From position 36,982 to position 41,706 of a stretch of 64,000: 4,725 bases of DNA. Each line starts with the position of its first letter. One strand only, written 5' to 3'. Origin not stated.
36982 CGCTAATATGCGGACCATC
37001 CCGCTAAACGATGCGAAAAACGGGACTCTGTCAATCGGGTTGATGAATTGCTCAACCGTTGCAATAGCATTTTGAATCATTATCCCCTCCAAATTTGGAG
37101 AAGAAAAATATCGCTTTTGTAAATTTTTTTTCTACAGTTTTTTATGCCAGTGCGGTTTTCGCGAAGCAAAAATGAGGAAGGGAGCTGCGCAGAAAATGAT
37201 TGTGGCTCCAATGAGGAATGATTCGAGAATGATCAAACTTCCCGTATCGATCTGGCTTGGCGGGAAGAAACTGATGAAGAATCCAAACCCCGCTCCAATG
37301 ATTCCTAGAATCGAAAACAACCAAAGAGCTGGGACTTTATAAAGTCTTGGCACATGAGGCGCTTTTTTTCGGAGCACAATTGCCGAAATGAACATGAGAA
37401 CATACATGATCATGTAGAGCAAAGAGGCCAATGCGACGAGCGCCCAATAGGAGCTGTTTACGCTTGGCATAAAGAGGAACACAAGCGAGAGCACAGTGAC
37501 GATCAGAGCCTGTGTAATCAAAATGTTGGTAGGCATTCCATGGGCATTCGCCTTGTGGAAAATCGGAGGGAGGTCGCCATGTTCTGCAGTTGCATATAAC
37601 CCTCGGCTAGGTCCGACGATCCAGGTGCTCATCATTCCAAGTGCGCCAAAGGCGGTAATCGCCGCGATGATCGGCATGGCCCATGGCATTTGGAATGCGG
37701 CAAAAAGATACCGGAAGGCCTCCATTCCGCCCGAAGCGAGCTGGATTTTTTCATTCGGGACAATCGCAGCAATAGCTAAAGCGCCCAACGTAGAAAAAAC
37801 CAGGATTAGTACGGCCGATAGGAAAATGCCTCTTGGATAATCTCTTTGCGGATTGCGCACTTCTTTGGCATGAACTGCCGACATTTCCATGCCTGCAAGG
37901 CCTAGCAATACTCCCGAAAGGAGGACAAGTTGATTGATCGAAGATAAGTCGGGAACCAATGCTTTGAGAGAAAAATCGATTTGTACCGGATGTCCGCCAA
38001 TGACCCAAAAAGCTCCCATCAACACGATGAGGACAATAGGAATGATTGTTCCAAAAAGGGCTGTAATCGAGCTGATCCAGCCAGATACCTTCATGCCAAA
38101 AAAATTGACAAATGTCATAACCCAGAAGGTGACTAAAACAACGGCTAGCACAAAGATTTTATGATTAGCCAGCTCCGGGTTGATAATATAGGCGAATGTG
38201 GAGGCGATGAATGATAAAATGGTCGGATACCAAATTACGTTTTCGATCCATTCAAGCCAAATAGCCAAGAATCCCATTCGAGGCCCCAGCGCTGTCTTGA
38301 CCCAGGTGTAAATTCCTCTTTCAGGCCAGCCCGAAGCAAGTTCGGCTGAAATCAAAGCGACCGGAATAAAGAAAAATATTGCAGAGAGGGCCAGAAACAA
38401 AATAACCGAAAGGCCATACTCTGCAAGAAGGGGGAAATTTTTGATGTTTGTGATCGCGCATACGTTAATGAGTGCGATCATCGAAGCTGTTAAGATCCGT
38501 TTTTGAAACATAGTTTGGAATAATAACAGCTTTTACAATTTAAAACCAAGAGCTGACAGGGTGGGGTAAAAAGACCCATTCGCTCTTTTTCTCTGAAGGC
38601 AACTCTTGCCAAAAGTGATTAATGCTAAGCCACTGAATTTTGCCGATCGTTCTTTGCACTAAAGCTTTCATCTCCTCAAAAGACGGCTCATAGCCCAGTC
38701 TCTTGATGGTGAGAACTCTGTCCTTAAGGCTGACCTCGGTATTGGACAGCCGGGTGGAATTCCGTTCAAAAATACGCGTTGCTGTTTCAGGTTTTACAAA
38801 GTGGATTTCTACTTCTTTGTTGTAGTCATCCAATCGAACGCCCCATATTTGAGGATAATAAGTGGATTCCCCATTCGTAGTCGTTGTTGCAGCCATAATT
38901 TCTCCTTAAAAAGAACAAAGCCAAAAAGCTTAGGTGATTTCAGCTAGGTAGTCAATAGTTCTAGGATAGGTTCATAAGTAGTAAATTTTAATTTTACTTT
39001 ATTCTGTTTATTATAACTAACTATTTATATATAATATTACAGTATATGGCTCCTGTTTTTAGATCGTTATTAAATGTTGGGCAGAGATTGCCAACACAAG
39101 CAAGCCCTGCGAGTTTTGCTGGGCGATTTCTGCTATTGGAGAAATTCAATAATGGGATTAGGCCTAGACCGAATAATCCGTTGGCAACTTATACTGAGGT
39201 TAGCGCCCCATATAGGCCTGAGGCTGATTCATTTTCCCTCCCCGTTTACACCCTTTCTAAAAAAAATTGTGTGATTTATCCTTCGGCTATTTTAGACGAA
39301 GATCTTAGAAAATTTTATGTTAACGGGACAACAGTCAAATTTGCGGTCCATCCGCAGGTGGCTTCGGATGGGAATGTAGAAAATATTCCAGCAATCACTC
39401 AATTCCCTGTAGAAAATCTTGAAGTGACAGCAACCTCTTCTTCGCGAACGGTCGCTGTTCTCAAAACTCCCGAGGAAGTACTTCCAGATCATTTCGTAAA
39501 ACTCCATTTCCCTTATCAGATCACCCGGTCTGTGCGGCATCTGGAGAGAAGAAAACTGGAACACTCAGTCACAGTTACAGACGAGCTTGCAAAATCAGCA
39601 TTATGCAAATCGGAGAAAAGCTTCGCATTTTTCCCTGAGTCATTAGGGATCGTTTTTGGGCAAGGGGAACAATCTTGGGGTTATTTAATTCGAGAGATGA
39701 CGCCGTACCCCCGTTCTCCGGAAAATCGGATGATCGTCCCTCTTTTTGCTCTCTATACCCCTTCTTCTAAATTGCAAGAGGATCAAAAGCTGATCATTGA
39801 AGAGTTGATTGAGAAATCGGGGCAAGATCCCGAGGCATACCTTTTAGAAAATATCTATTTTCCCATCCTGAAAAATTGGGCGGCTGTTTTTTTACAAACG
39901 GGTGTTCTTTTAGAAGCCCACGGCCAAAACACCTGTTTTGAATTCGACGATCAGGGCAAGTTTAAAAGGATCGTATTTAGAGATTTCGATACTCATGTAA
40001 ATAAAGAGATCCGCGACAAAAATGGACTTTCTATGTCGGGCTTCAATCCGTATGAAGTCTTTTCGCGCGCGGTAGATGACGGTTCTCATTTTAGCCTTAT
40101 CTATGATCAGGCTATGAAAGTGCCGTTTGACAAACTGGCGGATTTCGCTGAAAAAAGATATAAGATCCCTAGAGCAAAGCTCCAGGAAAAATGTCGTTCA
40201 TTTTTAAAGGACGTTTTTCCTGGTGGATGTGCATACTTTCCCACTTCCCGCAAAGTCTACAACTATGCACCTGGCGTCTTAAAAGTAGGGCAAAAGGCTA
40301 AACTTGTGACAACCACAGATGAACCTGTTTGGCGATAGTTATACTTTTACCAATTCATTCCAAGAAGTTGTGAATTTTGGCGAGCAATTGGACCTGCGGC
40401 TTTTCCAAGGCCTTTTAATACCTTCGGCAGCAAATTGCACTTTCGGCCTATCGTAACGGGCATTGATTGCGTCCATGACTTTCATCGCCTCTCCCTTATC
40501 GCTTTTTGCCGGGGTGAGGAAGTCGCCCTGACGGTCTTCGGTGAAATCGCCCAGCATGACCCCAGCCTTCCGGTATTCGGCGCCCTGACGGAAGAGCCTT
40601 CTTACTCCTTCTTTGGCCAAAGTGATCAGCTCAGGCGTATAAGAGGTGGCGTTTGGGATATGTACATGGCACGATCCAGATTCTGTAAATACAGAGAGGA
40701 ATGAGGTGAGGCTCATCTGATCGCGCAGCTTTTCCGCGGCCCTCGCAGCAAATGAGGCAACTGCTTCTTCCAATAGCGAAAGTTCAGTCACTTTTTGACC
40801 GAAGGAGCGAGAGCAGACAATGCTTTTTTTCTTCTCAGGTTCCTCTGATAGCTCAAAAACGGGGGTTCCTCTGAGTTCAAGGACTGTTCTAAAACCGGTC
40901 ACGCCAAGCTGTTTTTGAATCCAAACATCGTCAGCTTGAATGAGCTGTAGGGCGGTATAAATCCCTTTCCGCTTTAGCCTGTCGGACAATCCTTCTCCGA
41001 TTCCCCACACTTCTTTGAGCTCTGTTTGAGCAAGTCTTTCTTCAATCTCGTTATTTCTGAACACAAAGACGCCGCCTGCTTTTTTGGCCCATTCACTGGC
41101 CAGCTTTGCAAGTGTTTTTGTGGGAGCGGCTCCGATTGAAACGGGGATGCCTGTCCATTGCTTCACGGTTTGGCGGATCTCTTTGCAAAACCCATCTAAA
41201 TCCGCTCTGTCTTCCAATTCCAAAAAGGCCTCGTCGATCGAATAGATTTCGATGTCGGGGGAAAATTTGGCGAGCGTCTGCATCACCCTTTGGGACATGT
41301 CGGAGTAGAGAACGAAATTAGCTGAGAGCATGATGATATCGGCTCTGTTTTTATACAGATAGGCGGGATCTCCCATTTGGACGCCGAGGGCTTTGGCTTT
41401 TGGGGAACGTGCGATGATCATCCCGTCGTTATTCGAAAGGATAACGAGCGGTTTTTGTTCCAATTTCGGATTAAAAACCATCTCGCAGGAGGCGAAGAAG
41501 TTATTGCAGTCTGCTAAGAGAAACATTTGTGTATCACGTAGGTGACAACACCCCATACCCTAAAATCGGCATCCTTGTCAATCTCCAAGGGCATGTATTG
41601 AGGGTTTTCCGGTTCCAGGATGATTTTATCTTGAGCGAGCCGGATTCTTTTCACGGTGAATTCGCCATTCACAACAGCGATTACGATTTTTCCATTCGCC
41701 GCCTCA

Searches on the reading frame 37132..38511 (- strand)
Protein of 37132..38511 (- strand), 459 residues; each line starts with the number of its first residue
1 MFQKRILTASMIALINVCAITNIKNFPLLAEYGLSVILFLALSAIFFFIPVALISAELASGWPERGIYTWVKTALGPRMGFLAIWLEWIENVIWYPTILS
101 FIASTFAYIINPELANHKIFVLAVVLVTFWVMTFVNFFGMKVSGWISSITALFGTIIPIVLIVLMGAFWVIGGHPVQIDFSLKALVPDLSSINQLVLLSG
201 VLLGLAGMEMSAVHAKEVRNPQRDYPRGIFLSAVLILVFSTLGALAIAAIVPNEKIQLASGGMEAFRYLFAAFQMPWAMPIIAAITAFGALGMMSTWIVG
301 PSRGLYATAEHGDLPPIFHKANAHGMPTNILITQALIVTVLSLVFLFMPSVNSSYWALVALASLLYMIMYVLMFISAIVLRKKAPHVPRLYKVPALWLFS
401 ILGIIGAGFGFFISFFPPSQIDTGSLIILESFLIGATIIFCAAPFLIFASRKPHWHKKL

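Call 66: search_protein_families(library=pfam, proteins=[window:37132-38511:-], max_evalue=0.001)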
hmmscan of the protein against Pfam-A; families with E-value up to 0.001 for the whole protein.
window:37132-38511:- (459 aa): 2 families
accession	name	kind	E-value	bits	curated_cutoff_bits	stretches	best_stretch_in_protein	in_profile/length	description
PF13520.12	AA_permease_2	-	7.7e-75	252.9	27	1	18-434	12-424/427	Amino acid permease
PF00324.27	AA_permease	-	6e-26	91.6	24.6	1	27-442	21-454/470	Amino acid permease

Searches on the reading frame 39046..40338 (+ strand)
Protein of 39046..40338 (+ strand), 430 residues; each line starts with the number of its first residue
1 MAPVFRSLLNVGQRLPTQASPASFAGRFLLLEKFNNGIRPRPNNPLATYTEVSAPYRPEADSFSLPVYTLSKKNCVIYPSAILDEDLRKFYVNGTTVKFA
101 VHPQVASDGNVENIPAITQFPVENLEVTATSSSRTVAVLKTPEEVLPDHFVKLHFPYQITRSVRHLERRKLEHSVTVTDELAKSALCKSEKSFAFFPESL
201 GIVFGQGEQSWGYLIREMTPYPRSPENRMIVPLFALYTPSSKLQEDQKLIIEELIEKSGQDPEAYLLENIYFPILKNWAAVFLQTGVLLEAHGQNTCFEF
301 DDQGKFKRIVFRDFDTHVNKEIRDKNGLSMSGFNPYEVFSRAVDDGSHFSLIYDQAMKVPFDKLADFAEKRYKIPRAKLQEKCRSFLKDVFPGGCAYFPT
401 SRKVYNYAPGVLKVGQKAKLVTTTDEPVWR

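Call 66: search_protein_families(library=pfam, proteins=[window:39046-40338:+], max_evalue=0.001)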
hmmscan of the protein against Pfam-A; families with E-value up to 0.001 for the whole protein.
window:39046-40338:+ (430 aa): 2 families
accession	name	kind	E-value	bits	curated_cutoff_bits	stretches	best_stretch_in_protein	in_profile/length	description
PF04183.18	IucA_IucC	-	4.4e-07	30.1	25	1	121-236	123-237/239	IucA / IucC family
PF06276.17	FhuF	-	1.9e-06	28.9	25.2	1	281-378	18-110/161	Ferric iron reductase FhuF-like transporter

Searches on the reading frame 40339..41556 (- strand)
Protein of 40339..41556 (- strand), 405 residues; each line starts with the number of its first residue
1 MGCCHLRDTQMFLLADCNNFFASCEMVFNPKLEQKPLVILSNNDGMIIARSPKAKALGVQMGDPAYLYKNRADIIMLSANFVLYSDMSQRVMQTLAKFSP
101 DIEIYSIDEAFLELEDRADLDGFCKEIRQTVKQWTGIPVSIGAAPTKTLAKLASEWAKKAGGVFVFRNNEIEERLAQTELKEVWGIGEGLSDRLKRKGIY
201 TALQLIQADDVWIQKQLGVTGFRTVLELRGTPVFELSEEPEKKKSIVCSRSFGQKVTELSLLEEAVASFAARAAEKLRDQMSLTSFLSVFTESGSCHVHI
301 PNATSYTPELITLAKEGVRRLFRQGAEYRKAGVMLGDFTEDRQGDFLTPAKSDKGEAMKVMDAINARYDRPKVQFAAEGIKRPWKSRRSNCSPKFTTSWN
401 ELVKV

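Call 66: search_protein_families(library=pfam, proteins=[window:40339-41556:-], max_evalue=0.001)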
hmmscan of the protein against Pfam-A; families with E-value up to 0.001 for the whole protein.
window:40339-41556:- (405 aa): 3 families
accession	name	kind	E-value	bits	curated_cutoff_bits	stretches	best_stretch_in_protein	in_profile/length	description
PF00817.25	IMS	-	1.1e-38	132.9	23.2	1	16-155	2-148/148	impB/mucB/samB family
PF13438.11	DUF4113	-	8.6e-19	67.8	24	1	358-405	4-51/51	Domain of unknown function (DUF4113)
PF11799.13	IMS_C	-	2.5e-16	60.5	20.7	1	243-343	1-106/109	impB/mucB/samB family C-terminal domain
